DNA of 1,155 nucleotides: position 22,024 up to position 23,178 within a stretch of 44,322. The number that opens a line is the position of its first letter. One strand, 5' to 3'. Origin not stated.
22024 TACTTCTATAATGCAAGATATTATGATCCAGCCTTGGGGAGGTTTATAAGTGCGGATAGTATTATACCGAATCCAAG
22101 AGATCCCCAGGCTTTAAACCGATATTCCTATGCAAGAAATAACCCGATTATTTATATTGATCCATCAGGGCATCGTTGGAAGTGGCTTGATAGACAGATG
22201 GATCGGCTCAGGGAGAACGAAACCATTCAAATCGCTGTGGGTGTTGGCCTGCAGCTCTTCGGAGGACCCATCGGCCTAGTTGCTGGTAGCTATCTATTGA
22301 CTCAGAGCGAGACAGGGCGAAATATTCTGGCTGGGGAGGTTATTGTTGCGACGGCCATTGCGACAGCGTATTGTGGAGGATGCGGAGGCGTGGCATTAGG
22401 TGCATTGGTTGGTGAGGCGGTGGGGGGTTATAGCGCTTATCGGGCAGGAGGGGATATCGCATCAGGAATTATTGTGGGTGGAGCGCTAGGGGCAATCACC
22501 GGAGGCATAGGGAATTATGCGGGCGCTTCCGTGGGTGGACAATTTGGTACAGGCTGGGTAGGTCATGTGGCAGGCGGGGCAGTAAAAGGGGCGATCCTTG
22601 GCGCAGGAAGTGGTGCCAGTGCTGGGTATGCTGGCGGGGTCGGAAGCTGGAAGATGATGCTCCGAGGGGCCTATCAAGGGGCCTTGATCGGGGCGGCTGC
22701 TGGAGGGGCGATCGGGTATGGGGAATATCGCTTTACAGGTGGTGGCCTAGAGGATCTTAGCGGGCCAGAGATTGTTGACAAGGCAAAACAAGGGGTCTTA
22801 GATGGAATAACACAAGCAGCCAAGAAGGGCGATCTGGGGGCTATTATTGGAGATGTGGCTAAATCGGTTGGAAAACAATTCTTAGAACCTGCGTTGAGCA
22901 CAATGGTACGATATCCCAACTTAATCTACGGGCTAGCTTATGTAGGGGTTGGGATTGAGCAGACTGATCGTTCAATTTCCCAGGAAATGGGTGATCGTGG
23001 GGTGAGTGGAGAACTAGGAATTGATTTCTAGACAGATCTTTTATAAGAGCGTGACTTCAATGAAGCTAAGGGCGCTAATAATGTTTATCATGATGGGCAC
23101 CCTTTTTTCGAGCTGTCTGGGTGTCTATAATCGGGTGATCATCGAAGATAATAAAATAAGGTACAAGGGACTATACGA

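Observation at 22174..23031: Unrecognised glycine-zipper-rich C-terminal domain after the Rhs DPSGH cleavage motif: candidate membrane-targeting toxin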

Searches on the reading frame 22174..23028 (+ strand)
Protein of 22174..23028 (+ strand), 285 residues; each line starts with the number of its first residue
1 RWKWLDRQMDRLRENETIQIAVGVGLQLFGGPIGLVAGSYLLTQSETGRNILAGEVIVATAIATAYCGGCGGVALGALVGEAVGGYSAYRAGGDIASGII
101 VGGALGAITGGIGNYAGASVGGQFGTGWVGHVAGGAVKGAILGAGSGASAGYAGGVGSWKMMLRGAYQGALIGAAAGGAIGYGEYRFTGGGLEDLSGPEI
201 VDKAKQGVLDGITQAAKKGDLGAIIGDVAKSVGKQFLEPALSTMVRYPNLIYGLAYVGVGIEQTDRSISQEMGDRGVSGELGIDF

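Call 3: search_protein_families(library=pfam, proteins=[window:22174-23028:+], max_evalue=1)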
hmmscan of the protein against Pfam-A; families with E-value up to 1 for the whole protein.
window:22174-23028:+ (285 aa): 1 family
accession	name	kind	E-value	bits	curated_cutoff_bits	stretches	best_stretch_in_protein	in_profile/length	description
PF13441.11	Gly-zipper_YMGG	-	0.0041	17.2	28.9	1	134-182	1-44/45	YMGG-like Gly-zipper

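Call 4: search_protein_families(library=ncbifam, proteins=[window:22174-23028:+], max_evalue=1)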
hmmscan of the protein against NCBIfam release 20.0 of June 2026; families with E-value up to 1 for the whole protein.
window:22174-23028:+ (285 aa): 2 families
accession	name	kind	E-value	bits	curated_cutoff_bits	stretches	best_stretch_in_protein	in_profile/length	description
NF007394.0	PRK09920.1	equivalog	0.0049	16.5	315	1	14-78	51-117/219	acetate CoA-transferase subunit alpha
NF004914.0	PRK06273.1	equivalog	0.26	11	163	1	37-74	23-60/167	ferredoxin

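Call 10: find_homologous_proteins(query=window:22174-23028:+, max_evalue=0.001)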
Query window:22174-23028:+ (285 aa): 5 proteins with E <= 0.001 among 8000 candidates.
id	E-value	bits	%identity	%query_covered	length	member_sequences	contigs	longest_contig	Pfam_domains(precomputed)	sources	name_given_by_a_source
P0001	2.8e-37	147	45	73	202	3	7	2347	-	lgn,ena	-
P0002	1.7e-34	137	51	60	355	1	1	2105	-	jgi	jgi:hypothetical protein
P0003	7.9e-19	86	43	53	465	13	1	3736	PF25023.2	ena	-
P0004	1.5e-15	75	58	31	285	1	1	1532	-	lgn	-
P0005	4.1e-4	38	36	55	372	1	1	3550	PF25023.2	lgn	-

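Call 11: search_solved_structures(query=window:22174-23028:+, max_evalue=10, show_alignments=2)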
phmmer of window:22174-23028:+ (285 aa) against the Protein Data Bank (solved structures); distinct sequences matched with E-value up to 10: 3.
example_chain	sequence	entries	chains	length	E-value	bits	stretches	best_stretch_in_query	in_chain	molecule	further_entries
1k6d_A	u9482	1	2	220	0.0052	19.2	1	13-78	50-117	ACETATE COA-TRANSFERASE ALPHA SUBUNIT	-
5dbn_A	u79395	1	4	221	0.0052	19.2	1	13-78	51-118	Acetate CoA-transferase subunit alpha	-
2cf2_C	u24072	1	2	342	0.079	15.3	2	154-192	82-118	FATTY ACID SYNTHASE, DH DOMAIN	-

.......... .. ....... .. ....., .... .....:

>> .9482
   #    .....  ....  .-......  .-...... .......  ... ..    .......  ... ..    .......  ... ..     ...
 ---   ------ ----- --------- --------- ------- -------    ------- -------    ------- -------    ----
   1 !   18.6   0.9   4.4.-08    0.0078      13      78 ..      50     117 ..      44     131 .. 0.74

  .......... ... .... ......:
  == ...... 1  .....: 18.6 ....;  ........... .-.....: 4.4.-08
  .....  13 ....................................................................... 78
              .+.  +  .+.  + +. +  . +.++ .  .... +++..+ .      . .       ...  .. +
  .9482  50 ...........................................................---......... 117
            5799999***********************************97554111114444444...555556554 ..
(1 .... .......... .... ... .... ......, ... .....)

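Call 13: find_encoding_contigs(protein=P0001, flank=5000)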
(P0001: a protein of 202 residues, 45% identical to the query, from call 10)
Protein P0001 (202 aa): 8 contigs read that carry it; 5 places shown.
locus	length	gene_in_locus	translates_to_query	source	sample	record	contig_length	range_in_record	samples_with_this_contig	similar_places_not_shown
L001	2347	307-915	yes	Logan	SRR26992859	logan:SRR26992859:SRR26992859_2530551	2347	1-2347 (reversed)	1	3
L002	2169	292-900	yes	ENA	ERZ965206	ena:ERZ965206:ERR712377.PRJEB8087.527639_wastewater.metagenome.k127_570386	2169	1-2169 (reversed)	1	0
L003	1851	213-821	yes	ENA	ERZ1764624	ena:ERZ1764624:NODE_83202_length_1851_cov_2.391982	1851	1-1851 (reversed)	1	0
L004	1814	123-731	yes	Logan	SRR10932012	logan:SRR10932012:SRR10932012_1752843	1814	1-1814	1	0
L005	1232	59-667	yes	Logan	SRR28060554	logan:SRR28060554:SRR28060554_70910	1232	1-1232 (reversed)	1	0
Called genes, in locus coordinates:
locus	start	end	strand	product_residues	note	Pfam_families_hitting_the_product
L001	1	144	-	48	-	?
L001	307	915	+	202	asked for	-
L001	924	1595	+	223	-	-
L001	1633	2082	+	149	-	-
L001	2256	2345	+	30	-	?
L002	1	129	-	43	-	?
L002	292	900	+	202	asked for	-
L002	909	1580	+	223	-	-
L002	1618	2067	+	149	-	-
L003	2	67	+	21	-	?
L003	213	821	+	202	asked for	-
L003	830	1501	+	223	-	-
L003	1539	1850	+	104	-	?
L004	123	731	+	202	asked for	-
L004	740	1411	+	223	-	-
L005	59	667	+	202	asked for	-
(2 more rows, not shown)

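Call 14: find_encoding_contigs(protein=P0003, flank=5000)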
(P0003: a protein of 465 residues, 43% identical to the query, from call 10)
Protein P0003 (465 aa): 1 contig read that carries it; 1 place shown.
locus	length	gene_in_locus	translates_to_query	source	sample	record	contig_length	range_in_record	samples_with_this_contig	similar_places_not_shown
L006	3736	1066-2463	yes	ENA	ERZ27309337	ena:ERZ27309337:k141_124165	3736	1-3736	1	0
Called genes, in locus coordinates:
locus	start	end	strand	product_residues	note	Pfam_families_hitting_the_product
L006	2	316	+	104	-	?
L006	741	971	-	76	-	-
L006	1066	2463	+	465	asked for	PF25023:TEN_YD-shell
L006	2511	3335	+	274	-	PF24521:Ank_KRIT1 (weak), PF12796:Ank_2, PF13857:Ank_5 (faint), PF23745:ANK_LRRK2 (faint), PF00023:Ank, PF13606:Ank_3 (faint), PF13637:Ank_4, PF12796:Ank_2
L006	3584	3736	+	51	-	?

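Call 15: find_encoding_contigs(protein=P0002, flank=5000)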
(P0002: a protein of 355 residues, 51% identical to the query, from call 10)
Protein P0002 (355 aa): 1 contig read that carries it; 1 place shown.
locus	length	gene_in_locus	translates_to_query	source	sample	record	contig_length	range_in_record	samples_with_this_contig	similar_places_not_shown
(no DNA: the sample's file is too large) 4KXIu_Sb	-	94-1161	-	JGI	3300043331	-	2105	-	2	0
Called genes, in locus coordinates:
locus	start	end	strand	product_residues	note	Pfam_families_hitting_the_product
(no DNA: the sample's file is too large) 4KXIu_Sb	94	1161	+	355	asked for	-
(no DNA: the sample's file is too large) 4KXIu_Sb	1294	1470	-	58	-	-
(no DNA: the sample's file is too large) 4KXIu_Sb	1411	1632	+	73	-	-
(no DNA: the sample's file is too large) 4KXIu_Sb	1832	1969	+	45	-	-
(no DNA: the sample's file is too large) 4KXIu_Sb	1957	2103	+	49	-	?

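Call 18: search_protein_families(library=pfam, proteins=[P0002, P0003, P0004, P0005, L001:37-912:+, L001:924-1592:+, L001:1633-2079:+, L006:2499-3332:+], max_evalue=1)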
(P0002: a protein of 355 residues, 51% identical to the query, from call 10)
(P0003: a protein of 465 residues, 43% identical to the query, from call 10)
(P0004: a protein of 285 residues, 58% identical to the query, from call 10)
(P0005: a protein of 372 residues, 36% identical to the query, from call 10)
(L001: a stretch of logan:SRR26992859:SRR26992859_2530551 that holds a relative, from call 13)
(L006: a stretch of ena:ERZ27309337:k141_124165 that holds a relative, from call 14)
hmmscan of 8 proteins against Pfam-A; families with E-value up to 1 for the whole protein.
P0002 (355 aa): 1 family
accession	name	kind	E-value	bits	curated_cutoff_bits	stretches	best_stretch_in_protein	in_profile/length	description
PF13441.11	Gly-zipper_YMGG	-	0.12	12.5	28.9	1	181-228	3-41/45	YMGG-like Gly-zipper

P0003 (465 aa): 1 family
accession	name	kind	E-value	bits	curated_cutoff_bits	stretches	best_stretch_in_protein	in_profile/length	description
PF25023.1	TEN_YD-shell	-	0.00013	20.6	50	1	32-167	753-891/909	Teneurin YD-shell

P0004 (285 aa): 0 families

P0005 (372 aa): 2 families
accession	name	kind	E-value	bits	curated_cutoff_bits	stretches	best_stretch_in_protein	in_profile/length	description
PF07754.17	HVO_2753_ZBP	-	0.078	13.2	33.2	0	216-232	18-34/46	Small zinc finger protein HVO_2753-like, Zn-binding pocket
PF14354.12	Lar_restr_allev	-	0.17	12.6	28.6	1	217-259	6-39/58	Restriction alleviation protein Lar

L001:37-912:+ (292 aa): 0 families

L001:924-1592:+ (223 aa): 0 families

L001:1633-2079:+ (149 aa): 0 families

L006:2499-3332:+ (278 aa): 7 families
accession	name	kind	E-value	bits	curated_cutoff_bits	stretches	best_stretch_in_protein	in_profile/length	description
PF00023.36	Ank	-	2.5e-33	112.7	21.1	4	69-100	2-33/33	Ankyrin repeat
PF12796.13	Ank_2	-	4.5e-33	114.1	27.3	2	45-129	6-87/90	Ankyrin repeats (3 copies)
PF13637.12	Ank_4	-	1.1e-26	92.7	22.7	5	74-122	2-50/50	Ankyrin repeats (many copies)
PF13606.12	Ank_3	-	2.2e-19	67.7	22.3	2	69-96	2-29/30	Ankyrin repeat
PF13857.12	Ank_5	-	3.9e-18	65.8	27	4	160-214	2-56/56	Ankyrin repeats (many copies)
PF24521.3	Ank_KRIT1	-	7e-13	49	80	2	38-125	20-108/149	KRIT1 ankyrin-repeats domain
PF23745.1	ANK_LRRK2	-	1.9e-05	24.9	27.5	1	184-232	41-89/130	LRRK2 ANK repeat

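Call 21: find_encoding_contigs(protein=P0004, flank=5000)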
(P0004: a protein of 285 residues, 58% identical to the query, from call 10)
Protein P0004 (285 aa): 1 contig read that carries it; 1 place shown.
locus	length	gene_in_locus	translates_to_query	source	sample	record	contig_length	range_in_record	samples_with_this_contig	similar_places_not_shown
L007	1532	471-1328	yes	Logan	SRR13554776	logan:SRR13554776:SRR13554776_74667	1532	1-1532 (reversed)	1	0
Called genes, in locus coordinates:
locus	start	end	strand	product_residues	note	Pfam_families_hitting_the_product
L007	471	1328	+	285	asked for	-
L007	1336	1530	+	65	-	?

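Call 22: find_encoding_contigs(protein=P0005, flank=5000)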
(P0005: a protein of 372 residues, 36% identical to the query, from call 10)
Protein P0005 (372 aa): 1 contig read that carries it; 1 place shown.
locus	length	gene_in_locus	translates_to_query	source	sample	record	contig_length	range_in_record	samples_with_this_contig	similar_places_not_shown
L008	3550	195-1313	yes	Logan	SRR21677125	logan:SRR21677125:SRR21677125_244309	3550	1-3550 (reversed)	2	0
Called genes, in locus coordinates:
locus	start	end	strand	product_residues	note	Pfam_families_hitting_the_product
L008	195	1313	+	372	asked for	PF25023:TEN_YD-shell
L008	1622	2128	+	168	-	-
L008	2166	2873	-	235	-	PF01797:Y1_Tnp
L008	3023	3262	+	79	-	-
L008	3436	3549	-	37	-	?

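Call 41: search_protein_representatives(alignment_id=A2)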
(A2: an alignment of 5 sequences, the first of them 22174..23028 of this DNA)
Query: 5 sequences, 278 profile positions. Proteins with E-value up to 0.001 (for the whole library): 209; up to 1e-10: 97; up to 1e-30: 29. The best 150 are listed.
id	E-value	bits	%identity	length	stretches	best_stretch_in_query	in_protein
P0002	2.8e-88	312.5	-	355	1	3-266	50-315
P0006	2.6e-56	207.6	-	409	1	3-276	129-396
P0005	1.4e-53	198.7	-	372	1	1-161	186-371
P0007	3.7e-50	187.4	-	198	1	78-278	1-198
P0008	3.3e-47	177.7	-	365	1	3-205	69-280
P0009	1.8e-46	175.3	-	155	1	128-278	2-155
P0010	1.0e-45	172.9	-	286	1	24-278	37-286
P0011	2.0e-45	171.9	-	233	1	47-259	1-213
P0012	2.1e-45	171.8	-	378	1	3-178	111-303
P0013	7.5e-41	156.9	-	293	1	8-271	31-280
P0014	4.1e-39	151.2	-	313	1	13-176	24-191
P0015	7.4e-39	150.3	-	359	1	3-189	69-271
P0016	1.2e-38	149.7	-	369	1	1-180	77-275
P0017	1.9e-38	149.0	-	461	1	3-186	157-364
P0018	7.5e-38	147.0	-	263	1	33-182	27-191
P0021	4.5e-37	144.5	-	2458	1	22-224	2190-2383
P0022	4.8e-37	144.4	-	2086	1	18-180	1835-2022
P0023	9.6e-37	143.4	-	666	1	19-265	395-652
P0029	2.5e-33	132.2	-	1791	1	8-183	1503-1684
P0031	1.9e-32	129.3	-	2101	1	8-198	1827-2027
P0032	2.6e-32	128.9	-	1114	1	24-182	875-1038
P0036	5.1e-29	118.1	-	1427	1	1-162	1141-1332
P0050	1.0e-23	100.7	-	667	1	3-183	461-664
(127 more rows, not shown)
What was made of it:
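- Family size and position: 209 clusters match at E<=1e-3 and 97 at E<=1e-10 in 1.84e9 representatives (call 41).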

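Call 42: search_protein_families(library=pfam, proteins=[P0021, P0022, P0029, P0032, P0036], max_evalue=0.001)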
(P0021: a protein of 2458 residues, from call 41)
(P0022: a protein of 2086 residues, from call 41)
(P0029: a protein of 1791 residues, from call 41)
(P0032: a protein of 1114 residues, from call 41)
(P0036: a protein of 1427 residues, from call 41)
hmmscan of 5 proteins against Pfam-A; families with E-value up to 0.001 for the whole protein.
P0021 (2458 aa): 6 families
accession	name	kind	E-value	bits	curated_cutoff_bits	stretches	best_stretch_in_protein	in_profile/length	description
PF05593.20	RHS_repeat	-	2.4e-48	162.1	22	3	1377-1413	1-37/38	RHS Repeat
PF13517.12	FG-GAP_3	-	1.9e-34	118.5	26.9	6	390-463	1-61/61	FG-GAP-like repeat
PF01839.29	FG-GAP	-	4.4e-34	116.2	22.1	3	634-656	4-26/37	FG-GAP repeat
PF03534.18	SpvB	-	9.9e-24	84.5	22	1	60-228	4-186/287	Salmonella virulence plasmid 65kDa B protein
PF12256.14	TcdB_toxin_midN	-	2.1e-20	73.2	24.8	1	759-896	30-175/181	Insecticide toxin TcdB middle/N-terminal region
PF20041.5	DUF6443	-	9e-05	23.2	27.8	1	1181-1260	2-78/137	Domain of unknown function (DUF6443)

P0022 (2086 aa): 5 families
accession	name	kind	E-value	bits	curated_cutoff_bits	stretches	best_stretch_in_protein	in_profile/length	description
PF05593.20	RHS_repeat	-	1.6e-29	102.1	22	3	1044-1076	5-37/38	RHS Repeat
PF13517.12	FG-GAP_3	-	5.3e-29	101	26.9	5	394-454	1-60/61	FG-GAP-like repeat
PF01839.29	FG-GAP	-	2e-22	79.1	22.1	1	549-575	8-37/37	FG-GAP repeat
PF03534.18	SpvB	-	1.7e-21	77.2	22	1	28-208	4-192/287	Salmonella virulence plasmid 65kDa B protein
PF12256.14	TcdB_toxin_midN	-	2.3e-16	60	24.8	1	659-792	34-175/181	Insecticide toxin TcdB middle/N-terminal region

P0029 (1791 aa): 3 families
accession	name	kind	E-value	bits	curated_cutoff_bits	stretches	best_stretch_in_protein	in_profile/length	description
PF05593.20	RHS_repeat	-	8.4e-52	173.1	22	5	819-848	5-34/38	RHS Repeat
PF03534.18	SpvB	-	3.1e-07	30.3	22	1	86-253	4-182/287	Salmonella virulence plasmid 65kDa B protein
PF03527.20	RHS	-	0.00083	19.6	27.9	0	1397-1431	3-37/38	RHS protein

P0032 (1114 aa): 2 families
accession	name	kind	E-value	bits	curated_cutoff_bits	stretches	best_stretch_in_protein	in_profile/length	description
PF05593.20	RHS_repeat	-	2.6e-31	107.8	22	4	299-335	1-37/38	RHS Repeat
PF20041.5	DUF6443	-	9.7e-07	29.5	27.8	1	109-170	12-74/137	Domain of unknown function (DUF6443)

P0036 (1427 aa): 2 families
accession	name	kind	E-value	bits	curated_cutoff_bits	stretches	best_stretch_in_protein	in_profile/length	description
PF05593.20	RHS_repeat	-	2.4e-35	120.6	22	4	588-622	1-35/38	RHS Repeat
PF12256.14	TcdB_toxin_midN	-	2.8e-20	72.8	24.8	1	1-130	35-176/181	Insecticide toxin TcdB middle/N-terminal region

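Call 43: predict_structure(alignment_id=A2)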
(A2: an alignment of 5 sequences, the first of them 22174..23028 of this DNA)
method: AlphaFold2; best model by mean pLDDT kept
length: 285 residues; sequences in the alignment: 5
mean_pLDDT: 44.4   pTM: 0.41
mean pLDDT of the five models: 44.4, 42.4, 41.6, 41.4, 40.5
residues with pLDDT >= 90: 0; 70-90: 0; 50-70: 87; < 50: 198
segments of 3 or more residues with pLDDT < 50: 1-3, 8-13, 15-41, 45-78, 80-82, 87-90, 94-99, 103-105, 153-157, 189-205, 207-209, 214-216, 219-285
pLDDT, mean of each block of 10 residues (from residue 1): 44 47 42 44 48 45 39 44 47 48 49 54 58 58 54 49 51 52 52 37 47 49 40 41 31 25 28 32 24
secondary structure, 60 per line:
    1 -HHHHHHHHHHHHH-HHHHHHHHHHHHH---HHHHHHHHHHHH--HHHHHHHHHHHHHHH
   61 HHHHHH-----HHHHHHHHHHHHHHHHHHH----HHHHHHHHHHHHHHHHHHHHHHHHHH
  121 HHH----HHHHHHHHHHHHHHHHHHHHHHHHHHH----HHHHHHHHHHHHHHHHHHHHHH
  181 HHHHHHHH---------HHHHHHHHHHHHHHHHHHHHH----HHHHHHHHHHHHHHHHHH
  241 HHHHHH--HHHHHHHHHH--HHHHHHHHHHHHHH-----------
elements in order: H2-14 H16-28 H32-43 H46-66 H72-90 H95-123 H128-154 H159-188 H198-218 H223-246 H249-258 H261-274
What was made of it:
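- Tried and rejected: The first AF2 run, with a 5-sequence alignment, was uninformative (pLDDT 44, call 43).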

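Call 51: search_solved_structures(query=A3, max_evalue=10, show_alignments=2)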
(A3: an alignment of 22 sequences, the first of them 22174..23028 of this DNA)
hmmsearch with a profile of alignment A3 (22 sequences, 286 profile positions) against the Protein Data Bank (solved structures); distinct sequences matched with E-value up to 10: 2.
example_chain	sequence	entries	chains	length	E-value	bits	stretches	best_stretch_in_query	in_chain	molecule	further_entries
6su9_A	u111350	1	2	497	0.019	17.9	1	97-241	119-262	Pyridoxal kinase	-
9r1q_A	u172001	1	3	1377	0.7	12.8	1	157-261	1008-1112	Spike protein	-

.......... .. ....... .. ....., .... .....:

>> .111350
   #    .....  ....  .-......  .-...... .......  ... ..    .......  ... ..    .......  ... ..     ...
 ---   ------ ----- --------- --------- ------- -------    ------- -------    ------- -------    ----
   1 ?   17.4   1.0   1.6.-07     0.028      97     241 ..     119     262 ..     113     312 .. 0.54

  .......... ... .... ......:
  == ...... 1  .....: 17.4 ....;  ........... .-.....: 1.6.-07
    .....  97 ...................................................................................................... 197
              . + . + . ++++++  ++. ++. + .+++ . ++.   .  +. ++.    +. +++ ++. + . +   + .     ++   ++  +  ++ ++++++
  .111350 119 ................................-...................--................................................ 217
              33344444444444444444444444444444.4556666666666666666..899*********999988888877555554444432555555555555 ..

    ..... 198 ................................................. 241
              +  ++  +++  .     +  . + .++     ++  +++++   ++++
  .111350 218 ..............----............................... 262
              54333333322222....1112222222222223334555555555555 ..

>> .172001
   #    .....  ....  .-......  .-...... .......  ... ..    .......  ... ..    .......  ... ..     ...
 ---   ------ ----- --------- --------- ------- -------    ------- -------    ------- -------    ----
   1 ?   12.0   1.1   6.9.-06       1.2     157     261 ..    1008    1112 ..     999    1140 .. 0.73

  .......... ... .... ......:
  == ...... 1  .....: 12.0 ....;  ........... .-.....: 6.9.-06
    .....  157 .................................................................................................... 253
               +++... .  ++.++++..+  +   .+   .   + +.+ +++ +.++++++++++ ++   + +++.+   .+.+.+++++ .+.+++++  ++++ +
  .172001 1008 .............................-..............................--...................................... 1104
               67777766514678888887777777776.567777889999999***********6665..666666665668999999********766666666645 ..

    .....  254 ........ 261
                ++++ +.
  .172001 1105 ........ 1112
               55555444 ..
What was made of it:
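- On Tse5-CT pore-forming toxin family: The profile (A3) and single-sequence searches of PDB sequences gave no Tse5 hit in the CT (calls 11, 51).
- Closest known: Tse5. Different: No sequence similarity was detected (profile search of PDB sequences, call 51), but whether the Tse5-CT chain is in that library was not verified.
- Tried and rejected: Single-sequence and profile searches of PDB sequences with the CT gave only spurious hits: acetate CoA-transferase at E 0.005 over a Gly-rich loop, and a repetitive pyridoxal kinase (calls 11, 51).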

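Call 53: find_related_loci(query=A2, collection=genome_contigs, flank=10000)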
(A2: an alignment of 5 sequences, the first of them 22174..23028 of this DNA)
Query A2 (285 aa) in genome_contigs; peptide patterns used: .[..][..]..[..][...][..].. (x = any residue, [..] = any of these).
119 stretches matched a pattern; 4 encode a relative of the query (tblastn E <= 1e-3); 4 distinct loci.
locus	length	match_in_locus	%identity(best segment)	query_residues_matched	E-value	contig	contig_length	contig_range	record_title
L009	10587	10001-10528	46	22-175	9e-32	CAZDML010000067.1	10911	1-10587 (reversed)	MAG TPA_asm: uncultured Elusimicrobia sp. isolate SRP189682_co1_70 genome assembly, contig: NODE_13970_length_10911_cov_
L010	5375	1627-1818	52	41-101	1e-13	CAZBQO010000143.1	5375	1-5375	MAG TPA_asm: uncultured Nitrospira sp. isolate SRP329715_co2_272 genome assembly, contig: NODE_26292_length_5375_cov_7.8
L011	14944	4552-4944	38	42-157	2e-12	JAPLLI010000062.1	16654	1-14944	MAG: Nitrospirae bacterium isolate LacPavin_0920_WC57_MAG_58_9 LacPavin_0920_WC57_scaffold_856543, whole genome shotgun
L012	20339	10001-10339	36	75-182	1e-5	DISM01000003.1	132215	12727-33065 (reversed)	MAG TPA_asm: Candidatus Omnitrophica bacterium UBA6210 UBA6210_contig_491, whole genome shotgun sequence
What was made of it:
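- Tried and rejected: With A2 it returned only 4 genome loci (call 53). The window's genome is not in the GTDB representative set that was searched (call 53).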
